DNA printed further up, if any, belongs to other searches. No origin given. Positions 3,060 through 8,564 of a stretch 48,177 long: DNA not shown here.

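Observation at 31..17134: Ten-gene translationally coupled pseudopilus operon without motor, platform, secretin or peptidase genes in the window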

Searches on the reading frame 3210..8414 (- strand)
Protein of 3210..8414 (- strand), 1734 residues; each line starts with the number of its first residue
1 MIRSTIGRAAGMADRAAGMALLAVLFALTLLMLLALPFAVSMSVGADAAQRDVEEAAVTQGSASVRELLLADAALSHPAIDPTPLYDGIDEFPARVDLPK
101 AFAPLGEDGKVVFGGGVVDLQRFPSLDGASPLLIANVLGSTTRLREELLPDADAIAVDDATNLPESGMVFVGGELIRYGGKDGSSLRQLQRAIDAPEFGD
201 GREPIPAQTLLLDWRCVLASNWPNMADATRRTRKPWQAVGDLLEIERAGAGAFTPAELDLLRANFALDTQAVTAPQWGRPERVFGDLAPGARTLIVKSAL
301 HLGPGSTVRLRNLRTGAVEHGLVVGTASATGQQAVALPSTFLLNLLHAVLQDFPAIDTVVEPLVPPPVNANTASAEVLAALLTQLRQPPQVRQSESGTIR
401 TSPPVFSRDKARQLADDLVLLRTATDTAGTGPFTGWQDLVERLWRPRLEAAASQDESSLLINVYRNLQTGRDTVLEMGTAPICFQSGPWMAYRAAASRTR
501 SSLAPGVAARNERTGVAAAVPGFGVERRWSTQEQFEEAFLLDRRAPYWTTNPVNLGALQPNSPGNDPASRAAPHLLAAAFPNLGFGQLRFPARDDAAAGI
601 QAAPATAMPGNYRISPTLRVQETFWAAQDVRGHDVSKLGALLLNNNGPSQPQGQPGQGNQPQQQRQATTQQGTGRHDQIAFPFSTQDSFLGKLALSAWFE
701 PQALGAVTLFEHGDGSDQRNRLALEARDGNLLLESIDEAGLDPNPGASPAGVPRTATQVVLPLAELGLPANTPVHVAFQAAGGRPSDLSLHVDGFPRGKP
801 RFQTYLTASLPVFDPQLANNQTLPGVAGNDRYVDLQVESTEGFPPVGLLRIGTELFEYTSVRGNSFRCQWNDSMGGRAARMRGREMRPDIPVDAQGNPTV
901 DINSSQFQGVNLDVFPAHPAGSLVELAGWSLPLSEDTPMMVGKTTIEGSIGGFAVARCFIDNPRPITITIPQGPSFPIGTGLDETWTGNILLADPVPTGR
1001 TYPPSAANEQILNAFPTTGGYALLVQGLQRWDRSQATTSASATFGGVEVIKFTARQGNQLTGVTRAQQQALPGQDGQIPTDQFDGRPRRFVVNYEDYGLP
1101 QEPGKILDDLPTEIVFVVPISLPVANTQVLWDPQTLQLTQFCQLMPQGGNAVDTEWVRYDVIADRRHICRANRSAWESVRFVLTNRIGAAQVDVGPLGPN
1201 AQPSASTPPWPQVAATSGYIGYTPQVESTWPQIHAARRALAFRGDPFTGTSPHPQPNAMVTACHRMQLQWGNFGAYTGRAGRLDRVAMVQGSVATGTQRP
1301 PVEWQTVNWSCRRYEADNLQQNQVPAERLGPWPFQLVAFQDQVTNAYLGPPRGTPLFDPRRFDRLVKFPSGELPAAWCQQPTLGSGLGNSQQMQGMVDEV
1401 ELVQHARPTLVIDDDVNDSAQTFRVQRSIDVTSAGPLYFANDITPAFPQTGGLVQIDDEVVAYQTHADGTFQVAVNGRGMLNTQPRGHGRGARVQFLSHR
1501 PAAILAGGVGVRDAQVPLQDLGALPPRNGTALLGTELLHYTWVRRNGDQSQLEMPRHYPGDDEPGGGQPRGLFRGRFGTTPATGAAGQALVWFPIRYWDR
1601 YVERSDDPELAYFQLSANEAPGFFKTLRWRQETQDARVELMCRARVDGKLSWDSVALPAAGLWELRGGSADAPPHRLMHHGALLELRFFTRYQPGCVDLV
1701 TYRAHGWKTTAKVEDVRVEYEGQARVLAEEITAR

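Call 7: search_protein_families(library=pfam, proteins=[window:3210-8414:-], max_evalue=0.1)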
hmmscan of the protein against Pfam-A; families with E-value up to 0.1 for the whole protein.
window:3210-8414:- (1734 aa): 1 family
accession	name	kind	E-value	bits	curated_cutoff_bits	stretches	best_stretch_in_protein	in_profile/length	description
PF03934.19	T2SSK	-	0.029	15.2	24.2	1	368-384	1-17/63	Type II secretion system (T2SS), protein K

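Call 8: search_protein_families(library=ncbifam, proteins=[window:3210-8414:-], max_evalue=0.1)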
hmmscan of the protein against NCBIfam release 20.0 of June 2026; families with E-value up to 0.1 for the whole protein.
window:3210-8414:- (1734 aa): 0 families

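Call 34: find_homologous_proteins(query=window:3210-8414:-, max_evalue=0.001)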
Query window:3210-8414:- (1734 aa): 105 proteins with E <= 0.001 among 8000 candidates.
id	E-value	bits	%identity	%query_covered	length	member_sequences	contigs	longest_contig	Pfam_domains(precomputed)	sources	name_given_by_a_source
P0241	0.0e+0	3976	100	100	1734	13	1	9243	-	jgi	jgi:hypothetical protein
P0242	0.0e+0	3199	80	99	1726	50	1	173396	-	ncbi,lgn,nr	ncbi:MAG: hypothetical protein INH34_03290 [Phycisphaerales bacterium]|nr:hypothetical protein [Phyc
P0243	0.0e+0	3144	79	99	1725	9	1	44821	-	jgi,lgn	jgi:hypothetical protein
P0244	0.0e+0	2478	63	99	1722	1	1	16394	-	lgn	-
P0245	0.0e+0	2356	61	99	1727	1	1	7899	-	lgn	-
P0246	0.0e+0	2343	60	98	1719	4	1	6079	-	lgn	-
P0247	0.0e+0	2325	60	98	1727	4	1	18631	-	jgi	jgi:hypothetical protein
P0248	0.0e+0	2286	59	99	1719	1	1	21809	-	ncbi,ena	-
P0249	0.0e+0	2253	58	99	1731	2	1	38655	-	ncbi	-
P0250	0.0e+0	2253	61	98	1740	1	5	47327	-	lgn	-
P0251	0.0e+0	2216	58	98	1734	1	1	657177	-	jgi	jgi:hypothetical protein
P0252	0.0e+0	2191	58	99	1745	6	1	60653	-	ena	-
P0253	0.0e+0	2185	58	100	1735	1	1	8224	-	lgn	-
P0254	0.0e+0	2174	57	100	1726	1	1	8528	-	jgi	jgi:hypothetical protein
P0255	0.0e+0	2157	58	99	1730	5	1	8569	-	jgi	jgi:hypothetical protein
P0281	0.0e+0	2025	53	98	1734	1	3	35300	-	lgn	-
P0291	0.0e+0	2007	53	98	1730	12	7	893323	-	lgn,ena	-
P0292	0.0e+0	2004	53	98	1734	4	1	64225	-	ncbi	-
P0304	0.0e+0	1973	52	98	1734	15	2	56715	-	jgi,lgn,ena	jgi:hypothetical protein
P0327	0.0e+0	1748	51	100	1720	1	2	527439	-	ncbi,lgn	ncbi:MAG: hypothetical protein AB7O97_00555 [Planctomycetota bacterium]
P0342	0.0e+0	1366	43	100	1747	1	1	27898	-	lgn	-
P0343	0.0e+0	1240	42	99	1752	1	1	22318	-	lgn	-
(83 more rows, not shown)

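Call 35: find_encoding_contigs(protein=P0343, flank=10000, max_places=1)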
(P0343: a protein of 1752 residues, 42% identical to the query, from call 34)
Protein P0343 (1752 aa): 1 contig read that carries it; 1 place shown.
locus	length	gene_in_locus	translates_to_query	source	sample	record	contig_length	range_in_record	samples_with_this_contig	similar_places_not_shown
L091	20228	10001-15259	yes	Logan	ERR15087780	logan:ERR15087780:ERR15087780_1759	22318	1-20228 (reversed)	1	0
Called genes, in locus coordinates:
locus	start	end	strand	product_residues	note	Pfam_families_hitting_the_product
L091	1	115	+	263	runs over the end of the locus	PF20582:UPF0758_N, PF04002:RadC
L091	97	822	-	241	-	PF20260:PUA_4, PF04452:Methyltrans_RNA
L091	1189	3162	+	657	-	PF16697:Yop-YscD_cpl, PF00498:FHA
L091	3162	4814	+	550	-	PF11104:PilM_2, PF14450:FtsA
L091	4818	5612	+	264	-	-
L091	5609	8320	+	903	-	PF13431:TPR_17 (faint), PF14559:TPR_19 (faint), PF13414:TPR_11 (faint)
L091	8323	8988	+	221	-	PF07963:N_methyl (weak)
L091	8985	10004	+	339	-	PF07963:N_methyl (weak)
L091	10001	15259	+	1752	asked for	-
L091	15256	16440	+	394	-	-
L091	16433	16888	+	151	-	PF07963:N_methyl (weak)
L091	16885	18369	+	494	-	-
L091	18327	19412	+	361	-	PF00639:Rotamase (weak)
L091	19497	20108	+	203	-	PF04079:SMC_ScpB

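Call 36: find_encoding_contigs(protein=P0342, flank=10000, max_places=1)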
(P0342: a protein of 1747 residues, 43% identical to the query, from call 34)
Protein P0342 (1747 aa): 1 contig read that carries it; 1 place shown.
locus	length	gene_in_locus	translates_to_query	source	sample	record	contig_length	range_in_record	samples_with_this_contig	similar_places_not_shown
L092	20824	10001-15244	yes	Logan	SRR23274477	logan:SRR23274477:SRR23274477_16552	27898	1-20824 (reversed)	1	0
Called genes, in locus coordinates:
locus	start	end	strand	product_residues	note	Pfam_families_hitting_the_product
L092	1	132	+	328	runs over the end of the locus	PF13354:Beta-lactamase2 (faint)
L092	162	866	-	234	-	PF20260:PUA_4, PF04452:Methyltrans_RNA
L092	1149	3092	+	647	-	PF16697:Yop-YscD_cpl, PF00498:FHA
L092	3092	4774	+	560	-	PF14450:FtsA (faint), PF11104:PilM_2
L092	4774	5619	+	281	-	-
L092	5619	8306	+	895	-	PF07719:TPR_2 (faint), PF13424:TPR_12 (faint), PF14559:TPR_19 (faint), PF00515:TPR_1 (faint), PF13431:TPR_17 (faint), PF13371:TPR_9 (weak), PF13432:TPR_16 (weak)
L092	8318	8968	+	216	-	PF07963:N_methyl (weak)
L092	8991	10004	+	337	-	PF07963:N_methyl (weak), PF13385:Laminin_G_3 (faint)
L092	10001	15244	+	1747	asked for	-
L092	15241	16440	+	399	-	PF07963:N_methyl (weak)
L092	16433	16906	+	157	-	-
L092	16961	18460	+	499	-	-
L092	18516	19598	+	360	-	-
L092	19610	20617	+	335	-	PF04079:SMC_ScpB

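Call 64: find_encoding_contigs(protein=P0291, flank=10000, max_places=1)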
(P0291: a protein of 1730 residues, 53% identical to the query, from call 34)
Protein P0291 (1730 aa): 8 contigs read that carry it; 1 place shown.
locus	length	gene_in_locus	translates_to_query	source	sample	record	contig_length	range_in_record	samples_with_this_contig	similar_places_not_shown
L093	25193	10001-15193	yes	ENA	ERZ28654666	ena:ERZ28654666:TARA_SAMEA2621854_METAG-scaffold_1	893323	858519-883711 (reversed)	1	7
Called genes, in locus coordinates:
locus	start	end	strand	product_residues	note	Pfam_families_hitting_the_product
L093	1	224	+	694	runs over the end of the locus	-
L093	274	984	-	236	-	PF20260:PUA_4, PF04452:Methyltrans_RNA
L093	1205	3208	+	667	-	PF16697:Yop-YscD_cpl, PF00498:FHA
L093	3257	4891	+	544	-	PF11104:PilM_2, PF14450:FtsA (weak)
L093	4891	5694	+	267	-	-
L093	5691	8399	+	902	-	PF13428:TPR_14 (faint), PF07719:TPR_2 (faint), PF00515:TPR_1 (faint), PF13174:TPR_6 (faint), PF13181:TPR_8 (faint), PF14559:TPR_19 (weak), PF12895:ANAPC3 (weak), PF13424:TPR_12 (weak), +2 more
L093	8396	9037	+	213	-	PF07963:N_methyl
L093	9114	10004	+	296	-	-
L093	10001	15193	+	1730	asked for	-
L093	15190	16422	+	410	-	-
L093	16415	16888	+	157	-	-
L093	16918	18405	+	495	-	-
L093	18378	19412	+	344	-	PF13145:Rotamase_2 (faint), PF00639:Rotamase (weak)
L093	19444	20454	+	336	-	PF04079:SMC_ScpB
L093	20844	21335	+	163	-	PF00293:NUDIX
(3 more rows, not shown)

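Call 65: find_encoding_contigs(protein=P0327, flank=10000, max_places=1)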
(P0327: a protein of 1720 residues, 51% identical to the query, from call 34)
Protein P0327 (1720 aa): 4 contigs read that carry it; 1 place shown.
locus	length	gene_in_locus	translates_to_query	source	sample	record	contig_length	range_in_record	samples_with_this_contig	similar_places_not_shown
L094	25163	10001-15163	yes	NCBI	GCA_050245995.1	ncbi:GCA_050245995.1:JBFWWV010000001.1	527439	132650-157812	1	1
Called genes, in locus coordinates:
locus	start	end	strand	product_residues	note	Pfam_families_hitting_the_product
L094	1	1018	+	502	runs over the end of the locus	PF03703:bPH_2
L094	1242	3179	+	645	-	PF16697:Yop-YscD_cpl, PF00498:FHA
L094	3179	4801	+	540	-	PF11104:PilM_2, PF14450:FtsA (weak)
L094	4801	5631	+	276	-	-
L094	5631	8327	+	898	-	PF14559:TPR_19 (faint), PF00515:TPR_1 (faint), PF07719:TPR_2 (faint), PF13181:TPR_8 (faint), PF13414:TPR_11 (faint), PF23914:TPR_CcmH_CycH (faint), PF13431:TPR_17 (faint)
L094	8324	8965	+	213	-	PF07963:N_methyl (faint)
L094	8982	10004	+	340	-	-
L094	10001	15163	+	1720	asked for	-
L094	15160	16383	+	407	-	-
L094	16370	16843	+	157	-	PF07963:N_methyl (weak)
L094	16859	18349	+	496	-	-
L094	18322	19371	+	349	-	PF13145:Rotamase_2 (faint), PF00639:Rotamase (faint)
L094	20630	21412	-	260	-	PF00535:Glycos_transf_2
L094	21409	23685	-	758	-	-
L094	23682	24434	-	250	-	PF13489:Methyltransf_23, PF08241:Methyltransf_11 (weak), PF08242:Methyltransf_12, PF13649:Methyltransf_25 (faint)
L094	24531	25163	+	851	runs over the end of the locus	PF12768:Rax2 (faint), PF17164:DUF5122 (faint), PF19565:DUF6087 (faint)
